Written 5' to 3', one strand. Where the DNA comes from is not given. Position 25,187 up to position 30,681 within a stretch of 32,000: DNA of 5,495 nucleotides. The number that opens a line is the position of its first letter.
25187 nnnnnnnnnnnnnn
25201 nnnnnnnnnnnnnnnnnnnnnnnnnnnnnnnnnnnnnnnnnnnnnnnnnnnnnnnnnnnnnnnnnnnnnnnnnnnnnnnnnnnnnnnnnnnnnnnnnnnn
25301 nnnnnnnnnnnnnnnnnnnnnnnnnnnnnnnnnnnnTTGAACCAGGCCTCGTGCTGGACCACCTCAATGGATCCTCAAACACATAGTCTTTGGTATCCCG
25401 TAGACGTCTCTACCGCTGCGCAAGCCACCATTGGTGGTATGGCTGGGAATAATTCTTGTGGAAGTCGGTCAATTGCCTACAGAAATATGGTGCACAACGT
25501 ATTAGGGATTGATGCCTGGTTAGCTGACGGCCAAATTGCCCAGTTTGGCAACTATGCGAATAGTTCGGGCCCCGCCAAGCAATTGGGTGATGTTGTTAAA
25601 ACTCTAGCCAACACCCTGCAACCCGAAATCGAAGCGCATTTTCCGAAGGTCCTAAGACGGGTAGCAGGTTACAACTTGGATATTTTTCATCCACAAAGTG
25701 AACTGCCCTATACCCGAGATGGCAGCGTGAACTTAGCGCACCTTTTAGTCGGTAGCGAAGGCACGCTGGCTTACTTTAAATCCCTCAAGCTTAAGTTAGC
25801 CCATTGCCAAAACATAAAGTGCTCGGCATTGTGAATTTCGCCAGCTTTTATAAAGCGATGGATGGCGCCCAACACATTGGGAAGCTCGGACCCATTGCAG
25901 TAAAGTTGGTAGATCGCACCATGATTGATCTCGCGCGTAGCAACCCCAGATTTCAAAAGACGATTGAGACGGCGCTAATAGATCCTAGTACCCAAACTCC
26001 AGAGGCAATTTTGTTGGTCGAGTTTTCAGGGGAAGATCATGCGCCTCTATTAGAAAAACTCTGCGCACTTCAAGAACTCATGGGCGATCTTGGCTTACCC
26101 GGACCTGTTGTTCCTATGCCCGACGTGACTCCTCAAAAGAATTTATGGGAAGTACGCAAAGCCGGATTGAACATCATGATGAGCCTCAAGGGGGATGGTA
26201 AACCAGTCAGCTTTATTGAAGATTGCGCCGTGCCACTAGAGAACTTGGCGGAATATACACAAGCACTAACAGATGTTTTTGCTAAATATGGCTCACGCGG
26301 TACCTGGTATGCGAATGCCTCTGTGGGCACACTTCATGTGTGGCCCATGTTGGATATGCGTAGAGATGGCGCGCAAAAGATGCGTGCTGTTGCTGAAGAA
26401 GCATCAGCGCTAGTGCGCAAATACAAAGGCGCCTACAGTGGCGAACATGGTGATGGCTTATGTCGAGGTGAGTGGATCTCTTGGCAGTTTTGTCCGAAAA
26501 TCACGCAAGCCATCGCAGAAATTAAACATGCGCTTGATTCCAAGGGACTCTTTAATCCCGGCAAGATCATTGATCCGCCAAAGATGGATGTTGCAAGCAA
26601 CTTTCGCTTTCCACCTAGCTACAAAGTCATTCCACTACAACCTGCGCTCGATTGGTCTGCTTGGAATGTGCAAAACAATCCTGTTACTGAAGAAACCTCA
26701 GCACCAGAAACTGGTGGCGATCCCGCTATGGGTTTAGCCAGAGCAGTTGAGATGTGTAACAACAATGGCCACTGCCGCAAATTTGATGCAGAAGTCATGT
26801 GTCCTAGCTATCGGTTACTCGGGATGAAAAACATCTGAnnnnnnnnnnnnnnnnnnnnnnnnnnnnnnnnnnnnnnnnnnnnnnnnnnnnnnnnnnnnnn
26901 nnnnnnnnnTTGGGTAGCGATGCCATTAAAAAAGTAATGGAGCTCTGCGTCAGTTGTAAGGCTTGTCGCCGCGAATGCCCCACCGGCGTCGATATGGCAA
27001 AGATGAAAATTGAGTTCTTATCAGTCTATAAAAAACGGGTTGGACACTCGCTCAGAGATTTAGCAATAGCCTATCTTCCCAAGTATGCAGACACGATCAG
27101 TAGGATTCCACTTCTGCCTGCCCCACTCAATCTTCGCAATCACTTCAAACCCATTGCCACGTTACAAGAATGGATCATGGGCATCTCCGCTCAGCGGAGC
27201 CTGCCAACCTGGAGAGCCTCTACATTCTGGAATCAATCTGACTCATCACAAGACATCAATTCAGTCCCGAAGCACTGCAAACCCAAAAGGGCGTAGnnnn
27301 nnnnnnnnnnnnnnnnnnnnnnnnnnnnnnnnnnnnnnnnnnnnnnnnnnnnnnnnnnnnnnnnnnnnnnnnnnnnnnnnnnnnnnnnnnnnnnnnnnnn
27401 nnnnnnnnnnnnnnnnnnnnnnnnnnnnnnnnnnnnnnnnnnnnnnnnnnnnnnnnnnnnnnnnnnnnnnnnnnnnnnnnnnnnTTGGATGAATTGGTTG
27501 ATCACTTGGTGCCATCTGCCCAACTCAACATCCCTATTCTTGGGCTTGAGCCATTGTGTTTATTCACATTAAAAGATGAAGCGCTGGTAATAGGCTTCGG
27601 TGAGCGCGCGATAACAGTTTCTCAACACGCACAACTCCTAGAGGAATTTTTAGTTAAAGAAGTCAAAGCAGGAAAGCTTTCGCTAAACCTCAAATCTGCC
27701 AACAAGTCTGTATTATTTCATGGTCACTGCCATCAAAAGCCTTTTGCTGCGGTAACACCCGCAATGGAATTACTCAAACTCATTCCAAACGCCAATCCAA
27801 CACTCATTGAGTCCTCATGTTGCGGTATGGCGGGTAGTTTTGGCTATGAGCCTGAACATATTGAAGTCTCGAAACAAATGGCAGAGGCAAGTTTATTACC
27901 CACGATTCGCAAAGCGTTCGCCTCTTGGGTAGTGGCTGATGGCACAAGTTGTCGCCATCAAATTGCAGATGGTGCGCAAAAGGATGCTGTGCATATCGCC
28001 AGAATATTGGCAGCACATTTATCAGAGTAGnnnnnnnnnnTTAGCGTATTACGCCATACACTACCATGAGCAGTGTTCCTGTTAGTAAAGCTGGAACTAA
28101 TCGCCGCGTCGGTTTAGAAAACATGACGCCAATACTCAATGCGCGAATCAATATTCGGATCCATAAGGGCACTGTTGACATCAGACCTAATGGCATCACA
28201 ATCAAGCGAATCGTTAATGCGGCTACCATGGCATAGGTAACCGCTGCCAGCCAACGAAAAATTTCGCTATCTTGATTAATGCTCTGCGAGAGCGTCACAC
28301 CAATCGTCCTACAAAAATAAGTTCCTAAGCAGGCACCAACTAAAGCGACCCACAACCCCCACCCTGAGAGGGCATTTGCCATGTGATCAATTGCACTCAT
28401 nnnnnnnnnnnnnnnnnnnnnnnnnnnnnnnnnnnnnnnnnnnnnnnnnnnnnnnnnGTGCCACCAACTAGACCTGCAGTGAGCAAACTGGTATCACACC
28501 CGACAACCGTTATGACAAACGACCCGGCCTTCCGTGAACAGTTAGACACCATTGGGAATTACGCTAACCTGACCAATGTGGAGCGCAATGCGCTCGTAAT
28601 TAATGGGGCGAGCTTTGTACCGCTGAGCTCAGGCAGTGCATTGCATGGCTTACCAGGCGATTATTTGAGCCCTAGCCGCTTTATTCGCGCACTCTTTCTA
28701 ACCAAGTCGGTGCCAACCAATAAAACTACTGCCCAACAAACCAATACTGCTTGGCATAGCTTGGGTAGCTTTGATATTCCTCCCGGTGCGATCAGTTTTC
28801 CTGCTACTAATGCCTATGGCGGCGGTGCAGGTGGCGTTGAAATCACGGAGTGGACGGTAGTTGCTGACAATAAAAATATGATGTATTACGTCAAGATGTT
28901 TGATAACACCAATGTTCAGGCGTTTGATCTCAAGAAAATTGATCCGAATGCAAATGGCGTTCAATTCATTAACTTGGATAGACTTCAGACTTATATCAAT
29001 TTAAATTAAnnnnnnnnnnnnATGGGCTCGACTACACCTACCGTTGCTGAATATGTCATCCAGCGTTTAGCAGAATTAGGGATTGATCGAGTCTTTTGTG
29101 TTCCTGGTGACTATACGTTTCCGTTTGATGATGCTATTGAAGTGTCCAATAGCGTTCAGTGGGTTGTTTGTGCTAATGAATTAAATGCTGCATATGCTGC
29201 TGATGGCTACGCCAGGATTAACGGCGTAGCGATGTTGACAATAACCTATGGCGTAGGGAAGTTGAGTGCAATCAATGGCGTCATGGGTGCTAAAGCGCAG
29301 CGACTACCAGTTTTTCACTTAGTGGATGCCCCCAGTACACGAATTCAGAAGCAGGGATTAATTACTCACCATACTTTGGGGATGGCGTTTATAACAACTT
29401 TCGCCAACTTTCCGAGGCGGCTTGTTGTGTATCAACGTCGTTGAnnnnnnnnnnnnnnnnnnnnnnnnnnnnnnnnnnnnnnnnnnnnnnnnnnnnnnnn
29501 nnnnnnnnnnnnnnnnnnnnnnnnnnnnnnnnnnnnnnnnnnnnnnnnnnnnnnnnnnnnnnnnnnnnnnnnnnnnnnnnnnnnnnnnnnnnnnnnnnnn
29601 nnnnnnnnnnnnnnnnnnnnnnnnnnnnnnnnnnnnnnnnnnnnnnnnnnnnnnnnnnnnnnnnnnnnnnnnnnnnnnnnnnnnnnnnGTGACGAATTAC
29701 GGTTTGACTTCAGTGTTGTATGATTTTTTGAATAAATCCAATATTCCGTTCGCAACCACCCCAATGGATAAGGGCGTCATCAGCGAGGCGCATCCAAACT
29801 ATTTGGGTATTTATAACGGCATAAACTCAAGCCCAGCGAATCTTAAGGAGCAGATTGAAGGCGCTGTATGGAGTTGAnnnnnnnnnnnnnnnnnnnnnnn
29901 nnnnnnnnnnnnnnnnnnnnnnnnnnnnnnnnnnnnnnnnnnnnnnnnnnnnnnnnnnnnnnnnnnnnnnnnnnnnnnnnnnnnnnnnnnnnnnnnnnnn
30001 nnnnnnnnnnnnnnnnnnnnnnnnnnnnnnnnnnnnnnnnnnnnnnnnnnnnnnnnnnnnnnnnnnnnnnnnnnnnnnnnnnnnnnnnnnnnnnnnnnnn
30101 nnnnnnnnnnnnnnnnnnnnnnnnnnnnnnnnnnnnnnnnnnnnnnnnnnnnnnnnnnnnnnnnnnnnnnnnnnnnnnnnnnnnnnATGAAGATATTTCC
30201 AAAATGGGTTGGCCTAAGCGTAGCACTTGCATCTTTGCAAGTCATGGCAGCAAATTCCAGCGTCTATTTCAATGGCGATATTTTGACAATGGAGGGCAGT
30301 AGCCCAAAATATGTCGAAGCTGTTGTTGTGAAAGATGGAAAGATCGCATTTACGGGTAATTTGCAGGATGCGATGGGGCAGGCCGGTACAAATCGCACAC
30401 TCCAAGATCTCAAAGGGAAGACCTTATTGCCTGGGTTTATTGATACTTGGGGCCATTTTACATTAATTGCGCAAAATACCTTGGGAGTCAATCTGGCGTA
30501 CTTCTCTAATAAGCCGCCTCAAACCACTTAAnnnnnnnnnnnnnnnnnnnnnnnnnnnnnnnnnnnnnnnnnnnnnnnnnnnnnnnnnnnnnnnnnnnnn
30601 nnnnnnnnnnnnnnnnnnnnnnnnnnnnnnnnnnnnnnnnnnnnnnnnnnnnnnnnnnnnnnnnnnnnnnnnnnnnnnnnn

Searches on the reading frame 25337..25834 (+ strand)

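Call 30: search_protein_families(library=pfam, proteins=[window:25337-25834:+], max_evalue=0.001)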
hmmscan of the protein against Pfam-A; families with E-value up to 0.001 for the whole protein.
window:25337-25834:+ (165 aa): 1 family
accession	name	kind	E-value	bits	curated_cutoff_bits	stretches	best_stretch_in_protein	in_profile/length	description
PF01565.28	FAD_binding_4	-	3.8e-10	40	26.4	1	15-69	83-137/139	FAD binding domain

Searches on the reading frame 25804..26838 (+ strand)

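Call 30: search_protein_families(library=pfam, proteins=[window:25804-26838:+], max_evalue=0.001)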
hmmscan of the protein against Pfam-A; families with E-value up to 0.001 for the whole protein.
window:25804-26838:+ (344 aa): 1 family
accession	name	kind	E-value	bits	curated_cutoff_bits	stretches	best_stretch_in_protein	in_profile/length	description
PF02913.24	FAD-oxidase_C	-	2.3e-41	142.6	21.2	1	2-255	2-248/248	FAD linked oxidases, C-terminal domain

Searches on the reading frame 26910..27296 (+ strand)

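Call 30: search_protein_families(library=pfam, proteins=[window:26910-27296:+], max_evalue=0.001)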
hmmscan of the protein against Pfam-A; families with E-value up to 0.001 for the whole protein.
window:26910-27296:+ (128 aa): 4 families
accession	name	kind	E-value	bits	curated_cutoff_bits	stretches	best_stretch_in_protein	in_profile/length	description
PF00037.32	Fer4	-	0.00015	21.9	21.1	1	8-27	3-22/24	4Fe-4S binding domain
PF13183.11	Fer4_8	-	0.00045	21.1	27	1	6-27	47-68/68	4Fe-4S dicluster domain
PF13534.11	Fer4_17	-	0.00062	20.7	22.2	0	5-28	38-61/61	4Fe-4S dicluster domain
PF13237.11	Fer4_10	-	0.0007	19.9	25.5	0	8-31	4-29/53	4Fe-4S dicluster domain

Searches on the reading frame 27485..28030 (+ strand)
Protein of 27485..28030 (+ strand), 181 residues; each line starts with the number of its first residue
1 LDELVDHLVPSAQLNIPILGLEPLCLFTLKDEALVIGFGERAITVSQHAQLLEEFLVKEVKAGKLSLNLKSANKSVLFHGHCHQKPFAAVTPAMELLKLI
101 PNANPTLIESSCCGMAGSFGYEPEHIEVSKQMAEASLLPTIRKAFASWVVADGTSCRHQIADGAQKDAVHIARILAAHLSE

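Call 30: search_protein_families(library=pfam, proteins=[window:27485-28030:+], max_evalue=0.001)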
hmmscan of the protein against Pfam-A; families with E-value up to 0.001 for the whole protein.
window:27485-28030:+ (181 aa): 0 families

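Call 72: search_protein_families(library=pfam, proteins=[window:27485-28030:+], max_evalue=0.01)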
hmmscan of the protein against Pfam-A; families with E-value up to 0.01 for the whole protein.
window:27485-28030:+ (181 aa): 1 family
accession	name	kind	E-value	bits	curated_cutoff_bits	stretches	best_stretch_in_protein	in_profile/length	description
PF02754.22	CCG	-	0.0067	16.9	20.6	0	76-160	1-84/85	Cysteine-rich domain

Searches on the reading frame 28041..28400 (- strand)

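Call 30: search_protein_families(library=pfam, proteins=[window:28041-28400:-], max_evalue=0.001)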
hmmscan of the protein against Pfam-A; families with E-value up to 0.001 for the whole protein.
window:28041-28400:- (119 aa): 1 family
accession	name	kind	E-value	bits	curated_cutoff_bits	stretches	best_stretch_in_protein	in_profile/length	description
PF05437.17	AzlD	-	9.1e-08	32.6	23.7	1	17-114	2-97/99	Branched-chain amino acid transport protein (AzlD)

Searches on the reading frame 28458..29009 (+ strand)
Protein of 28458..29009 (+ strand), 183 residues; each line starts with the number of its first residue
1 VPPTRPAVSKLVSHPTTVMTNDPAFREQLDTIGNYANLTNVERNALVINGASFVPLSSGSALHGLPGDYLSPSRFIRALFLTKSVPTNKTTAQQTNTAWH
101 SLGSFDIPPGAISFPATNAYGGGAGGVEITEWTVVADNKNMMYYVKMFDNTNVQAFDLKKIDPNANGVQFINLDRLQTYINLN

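Call 30: search_protein_families(library=pfam, proteins=[window:28458-29009:+], max_evalue=0.001)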
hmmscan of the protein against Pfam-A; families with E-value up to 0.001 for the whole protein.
window:28458-29009:+ (183 aa): 1 family
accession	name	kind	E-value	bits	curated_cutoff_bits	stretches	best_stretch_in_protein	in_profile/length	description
PF02275.23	CBAH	-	3e-23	83.4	20.4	1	15-162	168-307/316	Linear amide C-N hydrolases, choloylglycine hydrolase family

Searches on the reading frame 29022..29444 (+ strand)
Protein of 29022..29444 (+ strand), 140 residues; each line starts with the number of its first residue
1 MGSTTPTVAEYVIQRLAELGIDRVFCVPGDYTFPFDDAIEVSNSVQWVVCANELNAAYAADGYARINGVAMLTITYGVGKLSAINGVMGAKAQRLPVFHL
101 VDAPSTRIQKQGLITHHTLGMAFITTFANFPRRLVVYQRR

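Call 30: search_protein_families(library=pfam, proteins=[window:29022-29444:+], max_evalue=0.001)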
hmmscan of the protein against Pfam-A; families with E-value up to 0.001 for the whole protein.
window:29022-29444:+ (140 aa): 1 family
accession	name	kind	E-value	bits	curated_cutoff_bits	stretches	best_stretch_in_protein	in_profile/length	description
PF02776.23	TPP_enzyme_N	-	1.6e-27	96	26.8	1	7-114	2-110/119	Thiamine pyrophosphate enzyme, N-terminal TPP binding domain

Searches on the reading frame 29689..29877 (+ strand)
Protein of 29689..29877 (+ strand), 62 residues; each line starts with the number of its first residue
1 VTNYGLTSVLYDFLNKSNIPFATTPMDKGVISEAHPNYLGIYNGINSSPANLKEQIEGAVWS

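Call 72: search_protein_families(library=pfam, proteins=[window:29689-29877:+], max_evalue=0.01)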
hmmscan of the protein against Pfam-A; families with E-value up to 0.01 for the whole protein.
window:29689-29877:+ (62 aa): 1 family
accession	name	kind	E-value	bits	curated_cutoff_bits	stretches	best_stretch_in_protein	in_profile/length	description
PF00205.28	TPP_enzyme_M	-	5.3e-09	36.3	30.4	1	5-50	26-70/137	Thiamine pyrophosphate enzyme, central domain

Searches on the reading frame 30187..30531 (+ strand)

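Call 30: search_protein_families(library=pfam, proteins=[window:30187-30531:+], max_evalue=0.001)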
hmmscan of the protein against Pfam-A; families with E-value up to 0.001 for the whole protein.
window:30187-30531:+ (114 aa): 0 families

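Call 72: search_protein_families(library=pfam, proteins=[window:30187-30531:+], max_evalue=0.01)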
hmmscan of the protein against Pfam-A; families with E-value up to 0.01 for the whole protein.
window:30187-30531:+ (114 aa): 1 family
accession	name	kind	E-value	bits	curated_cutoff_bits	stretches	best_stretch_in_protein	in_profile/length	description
PF22020.1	RlmL_1st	-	0.0076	16.6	27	0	42-63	23-42/55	RlmL ferredoxin-like domain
